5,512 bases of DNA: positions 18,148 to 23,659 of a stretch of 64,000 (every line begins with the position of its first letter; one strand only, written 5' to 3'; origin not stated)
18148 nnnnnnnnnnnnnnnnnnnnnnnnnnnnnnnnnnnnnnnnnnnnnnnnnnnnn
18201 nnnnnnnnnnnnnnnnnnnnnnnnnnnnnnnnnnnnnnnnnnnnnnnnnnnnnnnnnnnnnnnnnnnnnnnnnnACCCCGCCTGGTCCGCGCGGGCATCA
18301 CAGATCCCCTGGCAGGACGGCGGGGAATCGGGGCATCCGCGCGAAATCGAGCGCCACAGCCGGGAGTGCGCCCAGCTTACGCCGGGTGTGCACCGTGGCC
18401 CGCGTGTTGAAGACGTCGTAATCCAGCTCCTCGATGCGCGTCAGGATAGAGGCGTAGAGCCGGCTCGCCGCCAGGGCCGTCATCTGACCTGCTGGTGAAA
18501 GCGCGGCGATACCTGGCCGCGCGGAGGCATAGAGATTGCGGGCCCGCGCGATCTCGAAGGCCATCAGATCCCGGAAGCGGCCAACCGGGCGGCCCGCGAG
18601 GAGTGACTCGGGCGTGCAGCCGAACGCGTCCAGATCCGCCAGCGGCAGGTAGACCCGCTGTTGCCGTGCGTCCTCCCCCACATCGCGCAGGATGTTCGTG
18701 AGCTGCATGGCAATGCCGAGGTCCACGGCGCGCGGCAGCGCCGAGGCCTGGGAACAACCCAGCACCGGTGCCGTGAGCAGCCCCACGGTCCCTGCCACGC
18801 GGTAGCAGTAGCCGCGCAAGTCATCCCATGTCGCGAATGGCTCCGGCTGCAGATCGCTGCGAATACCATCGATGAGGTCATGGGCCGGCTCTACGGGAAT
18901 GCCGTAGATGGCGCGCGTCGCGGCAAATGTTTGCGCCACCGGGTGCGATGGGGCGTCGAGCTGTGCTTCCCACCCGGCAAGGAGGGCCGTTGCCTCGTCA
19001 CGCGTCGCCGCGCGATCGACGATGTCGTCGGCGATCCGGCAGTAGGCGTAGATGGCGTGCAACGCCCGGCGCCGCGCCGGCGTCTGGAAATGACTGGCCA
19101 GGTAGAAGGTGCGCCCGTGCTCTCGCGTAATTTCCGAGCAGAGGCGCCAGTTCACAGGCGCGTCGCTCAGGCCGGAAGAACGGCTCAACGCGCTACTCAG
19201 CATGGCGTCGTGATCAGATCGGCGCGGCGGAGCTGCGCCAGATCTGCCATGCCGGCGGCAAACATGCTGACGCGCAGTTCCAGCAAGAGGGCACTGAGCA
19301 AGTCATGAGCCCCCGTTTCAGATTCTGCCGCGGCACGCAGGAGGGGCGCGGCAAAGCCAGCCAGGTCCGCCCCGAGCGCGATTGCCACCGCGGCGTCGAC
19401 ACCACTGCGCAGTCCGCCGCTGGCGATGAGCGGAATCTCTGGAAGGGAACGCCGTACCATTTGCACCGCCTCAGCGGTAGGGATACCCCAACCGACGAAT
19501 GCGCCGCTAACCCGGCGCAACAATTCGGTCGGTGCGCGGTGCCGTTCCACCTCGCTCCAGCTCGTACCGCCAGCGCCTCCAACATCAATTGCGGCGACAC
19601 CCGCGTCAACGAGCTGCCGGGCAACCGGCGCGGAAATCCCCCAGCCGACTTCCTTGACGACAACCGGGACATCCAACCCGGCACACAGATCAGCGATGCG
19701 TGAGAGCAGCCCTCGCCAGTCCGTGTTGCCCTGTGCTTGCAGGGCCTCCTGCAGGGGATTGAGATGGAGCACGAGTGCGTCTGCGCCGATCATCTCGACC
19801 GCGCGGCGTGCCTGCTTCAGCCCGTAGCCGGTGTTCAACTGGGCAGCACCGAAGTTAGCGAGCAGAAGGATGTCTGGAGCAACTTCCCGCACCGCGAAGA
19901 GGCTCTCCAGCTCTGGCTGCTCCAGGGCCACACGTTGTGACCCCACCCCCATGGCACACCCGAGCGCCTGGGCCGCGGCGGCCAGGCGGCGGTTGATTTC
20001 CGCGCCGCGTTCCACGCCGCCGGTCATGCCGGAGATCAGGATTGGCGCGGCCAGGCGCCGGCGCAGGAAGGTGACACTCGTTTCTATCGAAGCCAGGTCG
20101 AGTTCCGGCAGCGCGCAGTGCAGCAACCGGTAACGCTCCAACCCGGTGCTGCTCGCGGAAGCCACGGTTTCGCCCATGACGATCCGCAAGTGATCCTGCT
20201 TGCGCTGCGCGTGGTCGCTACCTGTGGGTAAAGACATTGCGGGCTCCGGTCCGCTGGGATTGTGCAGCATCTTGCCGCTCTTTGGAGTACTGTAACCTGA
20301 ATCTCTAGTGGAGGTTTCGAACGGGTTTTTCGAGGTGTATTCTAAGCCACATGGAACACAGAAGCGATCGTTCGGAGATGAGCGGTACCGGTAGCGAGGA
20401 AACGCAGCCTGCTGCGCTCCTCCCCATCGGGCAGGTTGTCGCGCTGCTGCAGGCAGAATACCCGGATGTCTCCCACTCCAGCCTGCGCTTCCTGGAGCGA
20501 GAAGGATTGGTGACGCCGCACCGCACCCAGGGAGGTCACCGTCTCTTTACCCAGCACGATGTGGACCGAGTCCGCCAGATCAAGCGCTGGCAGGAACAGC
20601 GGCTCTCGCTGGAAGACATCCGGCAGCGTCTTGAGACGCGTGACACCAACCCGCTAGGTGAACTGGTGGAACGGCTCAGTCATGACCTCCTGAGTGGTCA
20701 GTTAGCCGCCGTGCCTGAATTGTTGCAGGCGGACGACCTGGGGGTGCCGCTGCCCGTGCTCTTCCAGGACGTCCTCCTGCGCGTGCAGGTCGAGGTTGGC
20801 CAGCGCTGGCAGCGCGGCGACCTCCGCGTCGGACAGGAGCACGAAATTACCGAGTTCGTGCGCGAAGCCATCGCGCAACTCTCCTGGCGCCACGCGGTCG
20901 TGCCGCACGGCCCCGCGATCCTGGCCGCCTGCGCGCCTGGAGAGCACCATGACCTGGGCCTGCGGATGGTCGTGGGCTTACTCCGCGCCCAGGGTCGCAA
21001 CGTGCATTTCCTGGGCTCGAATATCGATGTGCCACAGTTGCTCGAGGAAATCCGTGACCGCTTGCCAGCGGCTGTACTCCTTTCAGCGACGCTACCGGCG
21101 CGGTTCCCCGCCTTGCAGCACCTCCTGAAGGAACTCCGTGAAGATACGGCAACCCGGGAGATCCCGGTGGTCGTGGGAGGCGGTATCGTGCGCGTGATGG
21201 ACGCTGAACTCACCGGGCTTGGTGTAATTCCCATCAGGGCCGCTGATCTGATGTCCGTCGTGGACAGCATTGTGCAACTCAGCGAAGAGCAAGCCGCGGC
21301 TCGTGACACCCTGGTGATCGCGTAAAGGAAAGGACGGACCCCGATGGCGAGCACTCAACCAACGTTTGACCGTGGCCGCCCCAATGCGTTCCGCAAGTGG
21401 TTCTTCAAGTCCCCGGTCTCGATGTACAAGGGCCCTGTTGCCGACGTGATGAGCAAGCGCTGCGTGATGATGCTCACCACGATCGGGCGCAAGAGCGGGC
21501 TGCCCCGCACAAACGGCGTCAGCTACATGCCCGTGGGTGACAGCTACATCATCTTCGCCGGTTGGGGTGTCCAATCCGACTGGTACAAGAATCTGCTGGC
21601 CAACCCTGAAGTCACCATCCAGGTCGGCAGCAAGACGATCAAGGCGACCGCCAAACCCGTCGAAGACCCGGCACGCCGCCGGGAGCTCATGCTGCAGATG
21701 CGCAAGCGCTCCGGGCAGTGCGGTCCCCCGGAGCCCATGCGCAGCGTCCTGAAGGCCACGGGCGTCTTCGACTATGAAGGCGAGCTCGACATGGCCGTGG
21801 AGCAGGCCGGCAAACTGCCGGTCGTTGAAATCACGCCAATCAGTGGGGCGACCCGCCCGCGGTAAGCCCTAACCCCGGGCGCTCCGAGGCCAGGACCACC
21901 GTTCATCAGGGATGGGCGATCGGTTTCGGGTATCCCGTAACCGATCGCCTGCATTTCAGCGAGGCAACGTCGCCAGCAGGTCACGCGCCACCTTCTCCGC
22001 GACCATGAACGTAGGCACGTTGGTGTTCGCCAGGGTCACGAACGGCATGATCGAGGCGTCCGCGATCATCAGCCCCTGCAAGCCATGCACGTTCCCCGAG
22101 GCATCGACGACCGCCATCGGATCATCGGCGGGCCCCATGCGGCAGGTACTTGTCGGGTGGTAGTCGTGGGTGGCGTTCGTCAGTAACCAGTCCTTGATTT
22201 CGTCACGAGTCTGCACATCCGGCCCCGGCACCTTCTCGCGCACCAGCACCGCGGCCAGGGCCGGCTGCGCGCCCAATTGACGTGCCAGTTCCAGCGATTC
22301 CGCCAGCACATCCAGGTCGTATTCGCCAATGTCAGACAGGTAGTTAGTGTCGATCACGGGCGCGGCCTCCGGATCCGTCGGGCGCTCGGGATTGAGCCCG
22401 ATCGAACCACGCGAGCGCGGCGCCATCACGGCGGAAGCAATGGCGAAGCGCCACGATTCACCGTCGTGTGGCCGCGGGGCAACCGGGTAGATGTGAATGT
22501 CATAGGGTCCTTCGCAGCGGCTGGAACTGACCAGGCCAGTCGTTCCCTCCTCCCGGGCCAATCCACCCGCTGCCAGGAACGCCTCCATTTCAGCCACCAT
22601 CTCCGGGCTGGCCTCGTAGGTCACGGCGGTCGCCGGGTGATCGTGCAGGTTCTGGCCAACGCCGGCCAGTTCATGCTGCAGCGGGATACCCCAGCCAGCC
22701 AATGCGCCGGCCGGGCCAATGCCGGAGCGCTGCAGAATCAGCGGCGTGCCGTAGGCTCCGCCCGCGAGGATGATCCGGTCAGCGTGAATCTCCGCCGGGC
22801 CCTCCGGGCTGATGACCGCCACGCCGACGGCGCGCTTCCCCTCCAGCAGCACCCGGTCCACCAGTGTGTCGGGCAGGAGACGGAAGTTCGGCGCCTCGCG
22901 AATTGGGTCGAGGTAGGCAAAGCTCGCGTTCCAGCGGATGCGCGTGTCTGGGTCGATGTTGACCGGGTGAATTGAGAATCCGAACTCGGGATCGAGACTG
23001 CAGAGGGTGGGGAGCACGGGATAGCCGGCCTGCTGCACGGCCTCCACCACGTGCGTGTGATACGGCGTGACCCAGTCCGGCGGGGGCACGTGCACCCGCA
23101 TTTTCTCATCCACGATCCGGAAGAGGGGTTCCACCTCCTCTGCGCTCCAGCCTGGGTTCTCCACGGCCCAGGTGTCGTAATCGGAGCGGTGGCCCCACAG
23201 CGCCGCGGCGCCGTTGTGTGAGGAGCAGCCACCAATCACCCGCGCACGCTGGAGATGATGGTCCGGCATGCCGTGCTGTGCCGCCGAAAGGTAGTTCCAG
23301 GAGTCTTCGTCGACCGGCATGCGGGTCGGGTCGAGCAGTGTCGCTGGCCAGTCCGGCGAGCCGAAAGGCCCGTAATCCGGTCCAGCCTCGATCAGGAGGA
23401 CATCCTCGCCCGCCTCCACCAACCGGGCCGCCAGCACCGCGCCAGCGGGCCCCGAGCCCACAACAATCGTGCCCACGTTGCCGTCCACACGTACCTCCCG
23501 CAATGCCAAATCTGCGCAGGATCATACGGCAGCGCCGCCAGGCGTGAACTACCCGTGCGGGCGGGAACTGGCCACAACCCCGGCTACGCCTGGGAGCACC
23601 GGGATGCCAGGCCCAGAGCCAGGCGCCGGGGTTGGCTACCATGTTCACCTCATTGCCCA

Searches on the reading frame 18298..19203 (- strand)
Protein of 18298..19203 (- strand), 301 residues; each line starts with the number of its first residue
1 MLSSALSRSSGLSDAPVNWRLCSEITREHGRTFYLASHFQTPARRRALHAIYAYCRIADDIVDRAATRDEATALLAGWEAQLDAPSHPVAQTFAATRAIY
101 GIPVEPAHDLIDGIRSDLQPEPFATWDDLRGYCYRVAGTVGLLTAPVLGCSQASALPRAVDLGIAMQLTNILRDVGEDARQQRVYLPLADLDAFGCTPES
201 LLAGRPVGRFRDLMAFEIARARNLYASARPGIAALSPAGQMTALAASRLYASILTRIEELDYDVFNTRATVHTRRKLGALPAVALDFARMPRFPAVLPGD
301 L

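Call 67: search_protein_families(library=pfam, proteins=[window:18298-19203:-], max_evalue=0.0001)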
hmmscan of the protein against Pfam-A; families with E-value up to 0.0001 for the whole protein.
window:18298-19203:- (301 aa): 1 family
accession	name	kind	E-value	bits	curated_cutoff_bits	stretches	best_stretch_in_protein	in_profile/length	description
PF00494.24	SQS_PSY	-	9.6e-79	265.2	26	1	27-274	2-262/263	Squalene/phytoene synthase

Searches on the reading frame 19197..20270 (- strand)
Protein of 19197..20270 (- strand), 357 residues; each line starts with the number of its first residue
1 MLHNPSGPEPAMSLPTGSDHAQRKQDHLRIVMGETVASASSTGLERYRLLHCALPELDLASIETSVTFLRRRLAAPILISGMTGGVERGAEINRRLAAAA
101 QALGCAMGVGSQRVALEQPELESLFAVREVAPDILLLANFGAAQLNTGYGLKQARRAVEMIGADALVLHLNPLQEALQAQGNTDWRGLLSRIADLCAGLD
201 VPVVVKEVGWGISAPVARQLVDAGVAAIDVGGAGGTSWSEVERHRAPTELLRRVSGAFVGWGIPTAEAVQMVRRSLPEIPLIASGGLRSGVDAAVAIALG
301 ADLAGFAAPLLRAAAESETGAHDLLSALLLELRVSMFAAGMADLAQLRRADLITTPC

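Call 67: search_protein_families(library=pfam, proteins=[window:19197-20270:-], max_evalue=0.0001)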
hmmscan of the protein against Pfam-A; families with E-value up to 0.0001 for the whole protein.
window:19197-20270:- (357 aa): 2 families
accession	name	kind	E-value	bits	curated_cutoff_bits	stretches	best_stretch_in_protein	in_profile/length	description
PF01070.24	FMN_dh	-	1.5e-20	74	24.9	1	190-351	208-347/350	FMN-dependent dehydrogenase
PF01645.23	Glu_synthase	-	1.2e-07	31.7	20.4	1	193-311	196-308/369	Conserved region in glutamate synthase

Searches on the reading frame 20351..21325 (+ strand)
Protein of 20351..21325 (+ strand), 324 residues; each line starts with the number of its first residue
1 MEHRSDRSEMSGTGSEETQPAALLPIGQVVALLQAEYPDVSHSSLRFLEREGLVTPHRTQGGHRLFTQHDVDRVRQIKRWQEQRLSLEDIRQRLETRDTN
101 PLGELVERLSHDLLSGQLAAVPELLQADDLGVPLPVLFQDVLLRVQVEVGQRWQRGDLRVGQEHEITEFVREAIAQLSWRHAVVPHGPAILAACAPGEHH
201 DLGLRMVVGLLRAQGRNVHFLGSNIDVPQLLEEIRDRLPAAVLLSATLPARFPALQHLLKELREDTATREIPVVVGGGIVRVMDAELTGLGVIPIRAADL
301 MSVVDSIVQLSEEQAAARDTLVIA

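Call 67: search_protein_families(library=pfam, proteins=[window:20351-21325:+], max_evalue=0.0001)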
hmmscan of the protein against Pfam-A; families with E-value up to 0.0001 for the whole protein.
window:20351-21325:+ (324 aa): 4 families
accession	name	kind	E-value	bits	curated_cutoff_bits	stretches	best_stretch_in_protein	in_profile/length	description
PF02310.24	B12-binding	-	3.3e-20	72.6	32.1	1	190-291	3-104/121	B12 binding domain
PF13411.12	MerR_1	-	9.7e-15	54.9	21.6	1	39-95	11-67/69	MerR HTH family regulatory protein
PF02607.22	B12-binding_2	-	3.9e-08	33.8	23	1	107-177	3-73/74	B12 binding domain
PF00376.29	MerR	-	5.6e-08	32.9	28.2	1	35-66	6-38/38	MerR family regulatory protein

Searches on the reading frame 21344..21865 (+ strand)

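Call 67: search_protein_families(library=pfam, proteins=[window:21344-21865:+], max_evalue=0.0001)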
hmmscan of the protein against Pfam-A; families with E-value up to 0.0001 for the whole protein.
window:21344-21865:+ (173 aa): 2 families
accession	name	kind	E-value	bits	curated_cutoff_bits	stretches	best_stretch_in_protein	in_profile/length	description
PF04075.20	F420H2_quin_red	-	4.8e-21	75.7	22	1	29-121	13-107/130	F420H(2)-dependent quinone reductase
PF01243.27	PNPOx_N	-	1.8e-08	35.2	28.1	1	34-138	7-111/120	Pyridoxamine 5'-phosphate oxidase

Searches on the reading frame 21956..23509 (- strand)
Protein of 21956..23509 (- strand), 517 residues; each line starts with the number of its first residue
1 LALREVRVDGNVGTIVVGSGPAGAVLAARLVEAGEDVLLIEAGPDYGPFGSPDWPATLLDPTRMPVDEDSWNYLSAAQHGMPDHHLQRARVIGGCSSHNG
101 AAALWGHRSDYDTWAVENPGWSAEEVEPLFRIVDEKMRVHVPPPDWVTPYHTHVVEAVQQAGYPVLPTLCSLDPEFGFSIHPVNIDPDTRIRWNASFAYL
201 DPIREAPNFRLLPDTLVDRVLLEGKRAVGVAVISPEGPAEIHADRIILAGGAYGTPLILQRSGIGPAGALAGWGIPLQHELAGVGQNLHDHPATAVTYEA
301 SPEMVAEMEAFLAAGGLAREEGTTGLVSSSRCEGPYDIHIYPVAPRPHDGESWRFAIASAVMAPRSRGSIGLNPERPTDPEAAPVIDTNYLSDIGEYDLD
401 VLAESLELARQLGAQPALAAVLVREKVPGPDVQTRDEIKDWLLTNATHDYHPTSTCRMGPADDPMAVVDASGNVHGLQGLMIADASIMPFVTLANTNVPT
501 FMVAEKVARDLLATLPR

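Call 67: search_protein_families(library=pfam, proteins=[window:21956-23509:-], max_evalue=0.0001)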
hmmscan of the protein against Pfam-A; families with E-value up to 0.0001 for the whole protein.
window:21956-23509:- (517 aa): 5 families
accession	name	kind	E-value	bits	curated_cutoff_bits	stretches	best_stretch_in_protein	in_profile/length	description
PF00732.25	GMC_oxred_N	-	1.3e-31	110.6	23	1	84-293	19-218/218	GMC oxidoreductase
PF05199.19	GMC_oxred_C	-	4.3e-31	108.8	24.6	1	364-504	1-139/139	GMC oxidoreductase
PF00890.30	FAD_binding_2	-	3.5e-10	40.1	20.4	0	15-45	3-33/414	FAD binding domain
PF13450.12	NAD_binding_8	-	1.1e-06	29.2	21.9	1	16-47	1-32/68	NAD(P)-binding Rossmann-like domain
PF01266.30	DAO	-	1.3e-05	25.4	27.9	0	15-62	3-49/353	FAD dependent oxidoreductase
